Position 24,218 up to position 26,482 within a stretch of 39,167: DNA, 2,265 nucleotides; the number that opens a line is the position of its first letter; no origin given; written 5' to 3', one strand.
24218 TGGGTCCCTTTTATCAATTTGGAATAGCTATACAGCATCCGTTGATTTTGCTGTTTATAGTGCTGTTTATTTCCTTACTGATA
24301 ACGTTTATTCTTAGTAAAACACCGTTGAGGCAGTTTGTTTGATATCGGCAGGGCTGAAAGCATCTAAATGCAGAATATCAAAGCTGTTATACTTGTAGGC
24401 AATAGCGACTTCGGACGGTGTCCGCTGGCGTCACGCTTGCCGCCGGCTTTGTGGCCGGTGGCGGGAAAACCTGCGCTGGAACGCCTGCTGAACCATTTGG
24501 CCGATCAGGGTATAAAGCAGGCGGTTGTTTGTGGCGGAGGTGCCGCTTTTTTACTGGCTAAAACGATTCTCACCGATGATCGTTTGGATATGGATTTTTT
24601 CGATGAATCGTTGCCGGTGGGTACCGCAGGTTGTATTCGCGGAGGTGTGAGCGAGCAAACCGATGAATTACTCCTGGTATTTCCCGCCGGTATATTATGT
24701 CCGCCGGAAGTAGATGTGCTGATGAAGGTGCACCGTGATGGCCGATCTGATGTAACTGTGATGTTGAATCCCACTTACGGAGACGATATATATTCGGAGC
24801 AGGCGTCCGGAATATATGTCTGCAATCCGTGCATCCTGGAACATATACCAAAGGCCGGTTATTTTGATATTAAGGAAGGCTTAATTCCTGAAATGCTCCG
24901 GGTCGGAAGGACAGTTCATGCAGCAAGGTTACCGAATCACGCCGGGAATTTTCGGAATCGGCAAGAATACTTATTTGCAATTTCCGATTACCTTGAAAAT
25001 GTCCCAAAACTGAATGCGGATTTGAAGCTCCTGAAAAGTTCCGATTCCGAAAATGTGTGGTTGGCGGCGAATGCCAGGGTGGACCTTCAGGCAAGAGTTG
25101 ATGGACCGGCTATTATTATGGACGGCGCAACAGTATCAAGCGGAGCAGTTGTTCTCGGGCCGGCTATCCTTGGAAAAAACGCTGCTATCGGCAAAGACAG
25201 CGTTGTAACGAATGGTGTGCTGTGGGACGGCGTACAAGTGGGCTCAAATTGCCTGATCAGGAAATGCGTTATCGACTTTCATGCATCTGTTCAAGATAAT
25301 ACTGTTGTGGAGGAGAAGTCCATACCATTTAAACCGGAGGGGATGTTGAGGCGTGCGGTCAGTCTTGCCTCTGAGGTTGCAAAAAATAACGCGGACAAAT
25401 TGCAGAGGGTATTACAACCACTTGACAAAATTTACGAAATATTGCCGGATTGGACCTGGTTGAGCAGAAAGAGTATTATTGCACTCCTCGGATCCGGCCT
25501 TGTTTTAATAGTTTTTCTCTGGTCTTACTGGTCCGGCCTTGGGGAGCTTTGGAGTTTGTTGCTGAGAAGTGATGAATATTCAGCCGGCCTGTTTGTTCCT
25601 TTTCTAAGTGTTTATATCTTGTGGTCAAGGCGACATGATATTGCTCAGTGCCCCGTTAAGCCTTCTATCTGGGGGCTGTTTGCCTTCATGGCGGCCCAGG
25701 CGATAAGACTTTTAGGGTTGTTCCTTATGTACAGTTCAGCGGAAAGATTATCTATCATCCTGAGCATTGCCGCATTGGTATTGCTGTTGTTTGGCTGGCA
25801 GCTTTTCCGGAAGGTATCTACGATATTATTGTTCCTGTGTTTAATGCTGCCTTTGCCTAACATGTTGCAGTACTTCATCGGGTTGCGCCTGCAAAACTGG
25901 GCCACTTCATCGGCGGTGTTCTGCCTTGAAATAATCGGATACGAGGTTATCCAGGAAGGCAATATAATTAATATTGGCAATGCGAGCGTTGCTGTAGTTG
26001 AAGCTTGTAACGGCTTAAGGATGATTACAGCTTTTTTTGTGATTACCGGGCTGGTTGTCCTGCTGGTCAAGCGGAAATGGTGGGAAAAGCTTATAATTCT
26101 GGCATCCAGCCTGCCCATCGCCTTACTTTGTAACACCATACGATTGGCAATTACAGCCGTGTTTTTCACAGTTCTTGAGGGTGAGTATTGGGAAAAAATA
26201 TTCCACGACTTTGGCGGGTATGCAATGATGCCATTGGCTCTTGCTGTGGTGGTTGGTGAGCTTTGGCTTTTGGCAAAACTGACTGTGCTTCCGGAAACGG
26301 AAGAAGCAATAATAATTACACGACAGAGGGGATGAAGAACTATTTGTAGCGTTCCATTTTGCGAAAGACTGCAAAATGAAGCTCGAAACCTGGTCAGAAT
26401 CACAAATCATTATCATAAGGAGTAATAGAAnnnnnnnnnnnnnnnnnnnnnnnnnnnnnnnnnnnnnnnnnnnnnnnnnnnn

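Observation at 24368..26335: Exosortase fused to an N-terminal, apparently degenerate nucleotidyltransferase + LbH module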

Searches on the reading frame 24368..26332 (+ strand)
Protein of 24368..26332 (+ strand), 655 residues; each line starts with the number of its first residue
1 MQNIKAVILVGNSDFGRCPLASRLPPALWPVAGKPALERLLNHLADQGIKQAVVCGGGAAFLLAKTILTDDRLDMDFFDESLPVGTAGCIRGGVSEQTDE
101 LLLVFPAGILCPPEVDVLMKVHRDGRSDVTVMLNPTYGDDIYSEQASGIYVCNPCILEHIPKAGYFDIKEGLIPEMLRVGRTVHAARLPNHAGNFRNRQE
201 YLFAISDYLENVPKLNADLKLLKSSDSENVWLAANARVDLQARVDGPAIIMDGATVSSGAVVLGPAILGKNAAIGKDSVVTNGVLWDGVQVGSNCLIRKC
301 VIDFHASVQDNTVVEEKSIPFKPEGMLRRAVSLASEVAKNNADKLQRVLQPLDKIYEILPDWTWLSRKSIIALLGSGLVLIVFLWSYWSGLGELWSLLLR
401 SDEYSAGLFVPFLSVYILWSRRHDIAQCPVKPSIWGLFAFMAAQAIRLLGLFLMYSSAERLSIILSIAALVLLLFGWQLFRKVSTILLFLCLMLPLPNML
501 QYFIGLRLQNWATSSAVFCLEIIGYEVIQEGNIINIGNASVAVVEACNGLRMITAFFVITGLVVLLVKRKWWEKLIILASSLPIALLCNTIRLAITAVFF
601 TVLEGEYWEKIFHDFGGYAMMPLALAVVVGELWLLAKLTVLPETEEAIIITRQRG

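Call 3: search_protein_families(library=pfam, proteins=[window:24368-26332:+], max_evalue=1)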
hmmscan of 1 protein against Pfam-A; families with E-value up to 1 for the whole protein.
window:24368-26332:+ (655 aa): 10 families
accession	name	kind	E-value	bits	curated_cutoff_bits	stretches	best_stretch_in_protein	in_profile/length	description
PF09721.15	Exosortase_EpsH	-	3e-53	181.2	25.7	1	381-635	2-254/254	Transmembrane exosortase (Exosortase_EpsH)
PF25084.1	LbH_EIF2B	-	6e-13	49.2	54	1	228-319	2-92/105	EIF2B subunit epsilon LbH domain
PF24894.1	Hexapep_GlmU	-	2.9e-08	34.2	23.3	1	249-314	20-83/104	GlmU-like, C-terminal hexapeptide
PF00483.29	NTP_transferase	-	9e-06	25.9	21.2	1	5-134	1-138/245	Nucleotidyl transferase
PF00132.30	Hexapep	-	1.5e-05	24.9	27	1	248-282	2-36/36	Bacterial transferase hexapeptide (six repeats)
PF21711.3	DCTN5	-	2.3e-05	24.6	40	1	234-318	53-138/182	Dynactin subunit 5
PF07959.18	Fucose_pyrophosphorylase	-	0.00017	21.1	34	1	259-326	284-351/418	Fucose pyrophosphorylase domain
PF14602.12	Hexapep_2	-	0.0073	16.5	27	1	265-297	1-26/34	Hexapeptide repeat of succinyl-transferase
PF25247.1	LbH_GLGC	-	0.0077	16.6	27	1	289-317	74-102/135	GLGC left-handed parallel beta-helix domain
PF12804.13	NTP_transf_3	-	0.086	13.4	27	1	27-106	17-93/160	MobA-like NTP transferase domain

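Call 4: search_protein_families(library=ncbifam, proteins=[window:24368-26332:+], max_evalue=1)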
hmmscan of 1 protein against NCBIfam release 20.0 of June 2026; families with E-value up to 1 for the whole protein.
window:24368-26332:+ (655 aa): 53 families (the best 25 are shown)
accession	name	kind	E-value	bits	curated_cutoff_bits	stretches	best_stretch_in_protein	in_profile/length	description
TIGR04152.1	exosort_VPLPA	exception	7.8e-52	176.9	400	1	400-646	6-253/486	VPLPA-CTERM-specific exosortase XrtD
NF038142.1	exosort_XrtW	exception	8.1e-41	139.9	425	1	378-637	7-267/494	exosortase W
TIGR03109.2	exosort_XrtA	exception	3.3e-40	138.2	208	1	378-634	5-258/261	exosortase A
TIGR02602.1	8TM_EpsH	subfamily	1.3e-39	136.2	105.55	1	396-624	2-229/241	exosortase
NF052502.1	man1P_GTase_Rv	exception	4.7e-26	91.5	440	2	5-134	2-133/352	mannose-1-phosphate guanylyltransferase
NF035943.2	exosort_XrtV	exception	1.7e-25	89.8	313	1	401-635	30-266/270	exosortase V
TIGR03113.1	exosort_XrtB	exception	3.1e-16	59.8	275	1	379-630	8-259/268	exosortase B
TIGR04178.1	exo_archaeo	signature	3.1e-15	56.3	23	1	541-635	1-95/97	exosortase/archaeosortase family protein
NF033464.1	cyanoexo_CrtC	exception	8e-15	55.1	225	1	377-614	11-249/278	cyanoexosortase C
TIGR04151.1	exosort_VPDSG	exception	9.8e-14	51.5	300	1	385-635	39-299/306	VPDSG-CTERM-specific exosortase XrtC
TIGR03763.1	cyanoexo_CrtA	exception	2.4e-13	50.2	150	1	414-609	42-233/260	cyanoexosortase A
TIGR04476.1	exosort_XrtN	exception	2e-12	47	200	1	451-617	59-228/406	exosortase N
TIGR03992.1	Arch_glmU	subfamily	1.2e-11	44.2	292.1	2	234-308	235-310/393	bifunctional sugar-1-phosphate nucleotidylyltransferase/acetyltransferase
NF033770.1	exosort_XrtT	exception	3.9e-10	38.9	250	1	413-628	39-260/472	exosortase T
TIGR04156.1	cyanoexo_CrtB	exception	5.8e-10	39.1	300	1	396-637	29-269/280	cyanoexosortase B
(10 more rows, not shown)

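Call 5: find_homologous_proteins(query=window:24368-26332:+, max_evalue=0.00001)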
Query window:24368-26332:+ (655 aa): 998 proteins with E <= 0.00001 among 8000 candidates; the best 120 are listed.
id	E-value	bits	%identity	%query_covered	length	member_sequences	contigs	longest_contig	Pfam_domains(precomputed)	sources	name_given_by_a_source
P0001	0.0e+0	1415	95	100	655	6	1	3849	PF00483.30,PF09721.16,PF00132.31,PF07959.19,PF25087.2,PF25084.2,PF24894.2,PF21711.4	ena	-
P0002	0.0e+0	1346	91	100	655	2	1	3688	PF09721.16,PF00132.31,PF25087.2,PF25084.2,PF24894.2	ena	-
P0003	0.0e+0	1327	89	100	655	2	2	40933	PF09721.16,PF00132.31,PF25087.2,PF25084.2,PF24894.2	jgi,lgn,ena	-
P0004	0.0e+0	1261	84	100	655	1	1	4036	PF09721.16,PF00132.31,PF07959.19,PF25087.2,PF25084.2,PF24894.2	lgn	-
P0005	0.0e+0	1229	83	100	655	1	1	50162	PF09721.16,PF00132.31,PF07959.19,PF25087.2,PF25084.2,PF24894.2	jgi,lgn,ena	-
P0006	0.0e+0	1227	83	100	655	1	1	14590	PF09721.16,PF00132.31,PF07959.19,PF25087.2,PF25084.2,PF24894.2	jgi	-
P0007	0.0e+0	1221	83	100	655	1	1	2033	PF09721.16,PF00132.31,PF07959.19,PF25087.2,PF25084.2,PF24894.2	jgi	jgi:exosortase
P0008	0.0e+0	1195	80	100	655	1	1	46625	PF00483.30,PF09721.16,PF00132.31,PF07959.19,PF25087.2,PF25084.2,PF24894.2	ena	-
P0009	0.0e+0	1178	79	100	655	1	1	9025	PF09721.16,PF00132.31,PF07959.19,PF25087.2,PF25084.2,PF24894.2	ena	-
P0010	0.0e+0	1177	79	100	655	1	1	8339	PF09721.16,PF00132.31,PF07959.19,PF25087.2,PF25084.2,PF24894.2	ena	-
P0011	0.0e+0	1176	79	100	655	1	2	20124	PF09721.16,PF00132.31,PF25087.2,PF25084.2,PF24894.2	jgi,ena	-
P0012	0.0e+0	1175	79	100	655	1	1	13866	PF09721.16,PF00132.31,PF25087.2,PF25084.2,PF24894.2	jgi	-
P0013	0.0e+0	1169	83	96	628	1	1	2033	PF09721.16,PF00132.31,PF07959.19,PF25087.2,PF25084.2,PF24894.2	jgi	jgi:exosortase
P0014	0.0e+0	1166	79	100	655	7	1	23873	PF09721.16,PF00132.31,PF25087.2,PF25084.2,PF24894.2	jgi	jgi:exosortase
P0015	0.0e+0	1166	78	100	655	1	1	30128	PF00483.30,PF09721.16,PF00132.31,PF25087.2,PF25084.2,PF24894.2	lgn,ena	-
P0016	0.0e+0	1164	78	100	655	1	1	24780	PF00483.30,PF09721.16,PF00132.31,PF25087.2,PF25084.2,PF24894.2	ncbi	-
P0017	0.0e+0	1163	77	100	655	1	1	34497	PF00483.30,PF09721.16,PF00132.31,PF25087.2,PF25084.2,PF24894.2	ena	-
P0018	0.0e+0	1162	77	100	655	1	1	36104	PF00483.30,PF09721.16,PF00132.31,PF25087.2,PF25084.2,PF24894.2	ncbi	-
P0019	0.0e+0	1157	78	100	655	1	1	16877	PF09721.16,PF00132.31,PF25087.2,PF25084.2,PF24894.2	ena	-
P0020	0.0e+0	1153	77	100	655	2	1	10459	PF09721.16,PF00132.31,PF25087.2,PF25084.2,PF24894.2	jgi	-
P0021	0.0e+0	1146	77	100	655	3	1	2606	PF00483.30,PF09721.16,PF00132.31,PF25087.2,PF25084.2,PF24894.2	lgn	-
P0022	0.0e+0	1145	77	100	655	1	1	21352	PF00483.30,PF09721.16,PF00132.31,PF25087.2,PF25084.2,PF24894.2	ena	-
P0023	0.0e+0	1141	77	100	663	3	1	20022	PF00483.30,PF09721.16,PF00132.31,PF25087.2,PF25084.2,PF24894.2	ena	-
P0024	0.0e+0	1141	76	100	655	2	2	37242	PF09721.16,PF00132.31,PF25087.2,PF25084.2,PF24894.2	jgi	-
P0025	0.0e+0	1136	76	100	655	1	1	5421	PF09721.16,PF00132.31,PF25087.2,PF25084.2,PF24894.2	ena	-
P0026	0.0e+0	1135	76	100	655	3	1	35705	PF09721.16,PF00132.31,PF25087.2,PF25084.2,PF24894.2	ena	-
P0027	0.0e+0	1134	76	100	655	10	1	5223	PF09721.16,PF00132.31,PF25087.2,PF25084.2,PF24894.2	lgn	-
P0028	0.0e+0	1133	76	100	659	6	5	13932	PF00483.30,PF09721.16,PF00132.31,PF25087.2,PF25084.2,PF24894.2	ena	-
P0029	0.0e+0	1130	75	100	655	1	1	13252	PF09721.16,PF25087.2,PF25084.2,PF24894.2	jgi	jgi:exosortase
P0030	0.0e+0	1128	78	100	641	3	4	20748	PF00483.30,PF09721.16,PF00132.31,PF07959.19,PF25087.2,PF25084.2,PF24894.2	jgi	-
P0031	0.0e+0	1126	75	100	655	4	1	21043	PF09721.16,PF00132.31,PF25087.2,PF25084.2,PF24894.2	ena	-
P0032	0.0e+0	1123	75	100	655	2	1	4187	PF09721.16,PF00132.31,PF25087.2,PF25084.2,PF24894.2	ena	-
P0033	0.0e+0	1122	74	100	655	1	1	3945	PF09721.16,PF00132.31,PF25087.2,PF25084.2,PF24894.2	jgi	jgi:exosortase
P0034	0.0e+0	1121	74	100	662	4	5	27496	PF00483.30,PF09721.16,PF00132.31,PF25087.2,PF25084.2,PF24894.2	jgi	jgi:exosortase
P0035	0.0e+0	1120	74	100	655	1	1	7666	PF00483.30,PF09721.16,PF00132.31,PF25087.2,PF25084.2,PF24894.2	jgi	jgi:exosortase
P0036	0.0e+0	1119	75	100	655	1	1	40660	PF00483.30,PF09721.16,PF00132.31,PF25087.2,PF25084.2,PF24894.2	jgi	jgi:exosortase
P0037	0.0e+0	1115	74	100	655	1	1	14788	PF00483.30,PF09721.16,PF00132.31,PF25087.2,PF25084.2,PF24894.2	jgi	jgi:exosortase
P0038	0.0e+0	1115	73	100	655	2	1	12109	PF09721.16,PF00132.31,PF25087.2,PF25084.2,PF24894.2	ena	-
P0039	0.0e+0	1114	74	100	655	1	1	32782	PF00483.30,PF09721.16,PF00132.31,PF25087.2,PF25084.2,PF24894.2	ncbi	-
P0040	0.0e+0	1111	74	100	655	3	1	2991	PF09721.16,PF00132.31,PF25087.2,PF25084.2,PF24894.2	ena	-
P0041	0.0e+0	1110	74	100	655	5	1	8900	PF00483.30,PF09721.16,PF00132.31,PF25087.2,PF25084.2,PF24894.2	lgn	-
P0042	0.0e+0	1108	74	100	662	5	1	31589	PF00483.30,PF09721.16,PF00132.31,PF25087.2,PF25084.2,PF24894.2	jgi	-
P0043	0.0e+0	1107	74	100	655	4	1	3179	PF09721.16,PF00132.31,PF25087.2,PF25084.2,PF24894.2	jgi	-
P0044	0.0e+0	1104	74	100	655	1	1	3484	PF09721.16,PF00132.31,PF25087.2,PF25084.2,PF24894.2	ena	-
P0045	0.0e+0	1103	73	100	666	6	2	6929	PF09721.16,PF00132.31,PF25087.2,PF25084.2,PF24894.2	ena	-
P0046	0.0e+0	1096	73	100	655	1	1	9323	PF09721.16,PF00132.31,PF25087.2,PF25084.2,PF24894.2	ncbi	ncbi:exosortase [Planctomycetota bacterium]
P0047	0.0e+0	1096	74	100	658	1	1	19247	PF00483.30,PF09721.16,PF00132.31,PF25087.2,PF25084.2,PF24894.2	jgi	-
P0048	0.0e+0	1094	73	100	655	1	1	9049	PF09721.16,PF25087.2,PF25084.2,PF24894.2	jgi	jgi:exosortase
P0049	0.0e+0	1082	72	100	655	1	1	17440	PF09721.16,PF00132.31,PF25087.2,PF25084.2,PF24894.2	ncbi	-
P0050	0.0e+0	1081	71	100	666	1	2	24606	PF00483.30,PF09721.16,PF00132.31,PF25087.2,PF25084.2,PF24894.2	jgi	-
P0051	0.0e+0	1063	72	100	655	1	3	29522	PF09721.16,PF00132.31,PF25087.2,PF25084.2,PF24894.2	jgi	jgi:exosortase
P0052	0.0e+0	1062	75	96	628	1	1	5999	PF09721.16,PF00132.31,PF25087.2,PF25084.2,PF24894.2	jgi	jgi:exosortase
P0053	0.0e+0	1061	72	100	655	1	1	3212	PF09721.16,PF00132.31,PF25087.2,PF25084.2,PF24894.2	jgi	jgi:exosortase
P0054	0.0e+0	1061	70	100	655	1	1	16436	PF09721.16,PF25087.2,PF25084.2,PF24894.2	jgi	jgi:exosortase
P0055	0.0e+0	1060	72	100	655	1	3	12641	PF09721.16,PF00132.31,PF25087.2,PF25084.2,PF24894.2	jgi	jgi:exosortase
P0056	0.0e+0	1059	72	100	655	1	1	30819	PF09721.16,PF00132.31,PF25087.2,PF25084.2,PF24894.2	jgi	jgi:exosortase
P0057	0.0e+0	1059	71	100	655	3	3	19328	PF09721.16,PF00132.31,PF25087.2,PF25084.2,PF24894.2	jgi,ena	-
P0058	0.0e+0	1059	72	100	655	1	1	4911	PF09721.16,PF00132.31,PF25087.2,PF25084.2,PF24894.2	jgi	jgi:exosortase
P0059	0.0e+0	1059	70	100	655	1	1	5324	PF09721.16,PF00132.31,PF25087.2,PF25084.2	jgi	jgi:exosortase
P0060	0.0e+0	1058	70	100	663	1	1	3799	PF09721.16,PF00132.31,PF25087.2,PF25084.2,PF24894.2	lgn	-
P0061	0.0e+0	1057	72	100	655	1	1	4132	PF09721.16,PF00132.31,PF25087.2,PF25084.2,PF24894.2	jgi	jgi:exosortase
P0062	0.0e+0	1052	70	100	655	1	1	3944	PF09721.16,PF00132.31,PF25087.2,PF25084.2,PF24894.2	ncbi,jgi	ncbi:MAG: exosortase [Planctomycetota bacterium]|jgi:exosortase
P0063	0.0e+0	1047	70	99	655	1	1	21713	PF09721.16,PF00132.31,PF25087.2,PF25084.2,PF24894.2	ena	-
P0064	0.0e+0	1046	70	100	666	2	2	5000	PF09721.16,PF00132.31,PF25087.2,PF25084.2,PF24894.2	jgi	jgi:exosortase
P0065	0.0e+0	1045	70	99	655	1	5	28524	PF09721.16,PF00132.31,PF25087.2,PF25084.2,PF24894.2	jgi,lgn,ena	-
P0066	0.0e+0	1045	70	99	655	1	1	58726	PF09721.16,PF00132.31,PF25087.2,PF25084.2,PF24894.2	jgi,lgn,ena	jgi:exosortase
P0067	0.0e+0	1044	69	100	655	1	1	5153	PF09721.16,PF00132.31,PF25087.2,PF25084.2,PF24894.2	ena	-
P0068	0.0e+0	1042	70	100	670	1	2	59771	PF00483.30,PF09721.16,PF00132.31,PF25087.2,PF25084.2,PF24894.2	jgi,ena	-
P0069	0.0e+0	1041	69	100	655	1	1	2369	PF00483.30,PF09721.16,PF00132.31,PF25087.2,PF25084.2,PF24894.2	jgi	jgi:exosortase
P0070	0.0e+0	1041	71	99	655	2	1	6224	PF09721.16,PF00132.31,PF25087.2,PF25084.2,PF24894.2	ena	-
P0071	0.0e+0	1040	68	100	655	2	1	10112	PF00483.30,PF09721.16,PF00132.31,PF25087.2,PF25084.2,PF24894.2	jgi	jgi:exosortase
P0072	0.0e+0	1040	69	100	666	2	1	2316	PF09721.16,PF00132.31,PF25087.2,PF25084.2,PF24894.2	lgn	-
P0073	0.0e+0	1038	71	99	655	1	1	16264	PF09721.16,PF00132.31,PF25087.2,PF25084.2,PF24894.2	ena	-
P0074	0.0e+0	1037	71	99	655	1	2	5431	PF09721.16,PF00132.31,PF25087.2,PF25084.2,PF24894.2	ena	-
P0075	0.0e+0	1036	71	99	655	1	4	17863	PF09721.16,PF00132.31,PF25087.2,PF25084.2,PF24894.2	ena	-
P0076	0.0e+0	1035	70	99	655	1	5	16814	PF09721.16,PF00132.31,PF25087.2,PF25084.2,PF24894.2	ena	-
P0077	0.0e+0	1031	68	100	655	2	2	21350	PF09721.16,PF00132.31,PF25087.2,PF25084.2,PF24894.2,PF21711.4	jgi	jgi:exosortase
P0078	0.0e+0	1029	69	100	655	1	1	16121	PF09721.16,PF25087.2,PF25084.2,PF24894.2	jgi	jgi:exosortase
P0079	0.0e+0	1028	68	100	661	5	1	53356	PF00483.30,PF09721.16,PF00132.31,PF25087.2,PF25084.2,PF24894.2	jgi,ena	-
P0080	0.0e+0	1028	70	100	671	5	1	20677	PF00483.30,PF09721.16,PF00132.31,PF25087.2,PF25084.2,PF24894.2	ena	-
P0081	0.0e+0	1028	69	100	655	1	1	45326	PF09721.16,PF00132.31,PF25087.2,PF25084.2,PF24894.2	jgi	-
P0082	0.0e+0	1027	69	100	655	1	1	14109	PF09721.16,PF00132.31,PF25087.2,PF25084.2,PF24894.2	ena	-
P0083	0.0e+0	1027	69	100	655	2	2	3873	PF09721.16,PF00132.31,PF25087.2,PF25084.2,PF24894.2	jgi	jgi:exosortase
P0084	0.0e+0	1026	69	100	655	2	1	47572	PF09721.16,PF25087.2,PF25084.2,PF24894.2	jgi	jgi:exosortase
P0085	0.0e+0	1026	69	100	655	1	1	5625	PF09721.16,PF00132.31,PF25087.2,PF25084.2,PF24894.2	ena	-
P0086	0.0e+0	1025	69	100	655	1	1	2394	PF09721.16,PF00132.31,PF25087.2,PF25084.2,PF24894.2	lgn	-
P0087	0.0e+0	1025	67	100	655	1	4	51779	PF09721.16,PF00132.31,PF25087.2,PF25084.2,PF24894.2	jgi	jgi:exosortase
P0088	0.0e+0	1023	69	100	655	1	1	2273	PF09721.16,PF00132.31,PF25087.2,PF25084.2,PF24894.2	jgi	-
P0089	0.0e+0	1022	68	100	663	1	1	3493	PF09721.16,PF00132.31,PF25087.2,PF25084.2,PF24894.2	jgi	jgi:exosortase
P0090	0.0e+0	1022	69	99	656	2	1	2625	PF09721.16,PF00132.31,PF25087.2,PF25084.2,PF24894.2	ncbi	-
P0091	0.0e+0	1021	69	100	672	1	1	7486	PF00483.30,PF09721.16,PF00132.31,PF25087.2,PF25084.2,PF24894.2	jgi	-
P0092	0.0e+0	1021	68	100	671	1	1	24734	PF00483.30,PF09721.16,PF00132.31,PF25087.2,PF25084.2,PF24894.2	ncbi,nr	ncbi:MAG: exosortase [Planctomycetes bacterium]|nr:exosortase [Planctomycetota bacterium]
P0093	0.0e+0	1020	68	100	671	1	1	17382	PF00483.30,PF09721.16,PF00132.31,PF25087.2,PF25084.2,PF24894.2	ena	-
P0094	0.0e+0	1019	68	100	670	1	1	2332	PF00483.30,PF09721.16,PF00132.31,PF25087.2,PF25084.2,PF24894.2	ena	-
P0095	0.0e+0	1019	67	100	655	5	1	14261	PF09721.16,PF00132.31,PF25087.2,PF25084.2,PF24894.2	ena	-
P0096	0.0e+0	1019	68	100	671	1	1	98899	PF00483.30,PF09721.16,PF00132.31,PF25087.2,PF25084.2,PF24894.2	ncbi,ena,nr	ncbi:MAG: exosortase [Planctomycetes bacterium]|nr:exosortase [Planctomycetota bacterium]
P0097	0.0e+0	1018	68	100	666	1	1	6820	PF09721.16,PF00132.31,PF25087.2,PF25084.2,PF24894.2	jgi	jgi:exosortase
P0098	0.0e+0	1018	68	100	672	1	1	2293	PF00483.30,PF09721.16,PF00132.31,PF25087.2,PF25084.2,PF24894.2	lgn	-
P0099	0.0e+0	1018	68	100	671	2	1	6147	PF00483.30,PF09721.16,PF00132.31,PF25087.2,PF25084.2,PF24894.2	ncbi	-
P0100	0.0e+0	1017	69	100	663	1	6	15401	PF00483.30,PF09721.16,PF00132.31,PF25087.2,PF25084.2,PF24894.2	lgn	-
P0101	0.0e+0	1016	68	100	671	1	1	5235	PF00483.30,PF09721.16,PF00132.31,PF25087.2,PF25084.2,PF24894.2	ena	-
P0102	0.0e+0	1016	68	100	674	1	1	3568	PF00483.30,PF09721.16,PF00132.31,PF25087.2,PF25084.2,PF24894.2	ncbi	-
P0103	0.0e+0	1015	68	100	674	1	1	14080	PF00483.30,PF09721.16,PF00132.31,PF25087.2,PF25084.2,PF24894.2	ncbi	-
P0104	0.0e+0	1011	69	100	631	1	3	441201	PF09721.16,PF00132.31,PF25087.2,PF25084.2,PF24894.2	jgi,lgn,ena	-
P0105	0.0e+0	1011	68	100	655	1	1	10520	PF09721.16,PF25087.2,PF25084.2,PF24894.2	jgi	jgi:exosortase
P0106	1.7e-298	1010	68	100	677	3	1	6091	PF00483.30,PF09721.16,PF00132.31,PF25087.2,PF25084.2,PF24894.2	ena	-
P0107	3.7e-298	1009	68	100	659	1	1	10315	PF00483.30,PF09721.16,PF00132.31,PF25087.2,PF25084.2,PF24894.2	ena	-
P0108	5.4e-298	1008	68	100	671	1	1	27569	PF00483.30,PF09721.16,PF00132.31,PF25087.2,PF25084.2,PF24894.2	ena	-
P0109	1.6e-297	1006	68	100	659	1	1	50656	PF09721.16,PF00132.31,PF25087.2,PF25084.2,PF24894.2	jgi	jgi:exosortase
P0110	4.6e-297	1005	68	100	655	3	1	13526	PF09721.16,PF25087.2,PF25084.2,PF24894.2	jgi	jgi:exosortase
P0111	4.9e-297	1005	67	100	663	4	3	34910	PF09721.16,PF00132.31,PF25087.2,PF25084.2,PF24894.2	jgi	-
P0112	7.8e-297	1004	67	100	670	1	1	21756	PF00483.30,PF09721.16,PF00132.31,PF25087.2,PF25084.2,PF24894.2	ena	-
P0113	3.1e-296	1002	67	100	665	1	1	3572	PF00483.30,PF09721.16,PF00132.31,PF25087.2,PF25084.2,PF24894.2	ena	-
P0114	4.3e-296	1002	66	100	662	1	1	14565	PF09721.16,PF00132.31,PF25087.2,PF25084.2,PF24894.2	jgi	jgi:exosortase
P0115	5.1e-296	1002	68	99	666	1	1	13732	PF00483.30,PF09721.16,PF00132.31,PF25087.2,PF25084.2,PF24894.2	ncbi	ncbi:MAG: exosortase [Planctomycetota bacterium]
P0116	6.0e-296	1001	67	99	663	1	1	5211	PF09721.16,PF00132.31,PF25087.2,PF25084.2,PF24894.2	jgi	jgi:exosortase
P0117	9.7e-296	1001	67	100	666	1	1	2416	PF09721.16,PF00132.31,PF25087.2,PF25084.2,PF24894.2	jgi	-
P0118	1.2e-295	1000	67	99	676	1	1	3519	PF09721.16,PF00132.31,PF25087.2,PF25084.2,PF24894.2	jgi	jgi:exosortase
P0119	1.7e-295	1000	67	100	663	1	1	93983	PF00483.30,PF09721.16,PF00132.31,PF25087.2,PF25084.2,PF24894.2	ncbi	-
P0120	5.4e-295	998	67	100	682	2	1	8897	PF09721.16,PF00132.31,PF25087.2,PF25084.2,PF24894.2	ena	-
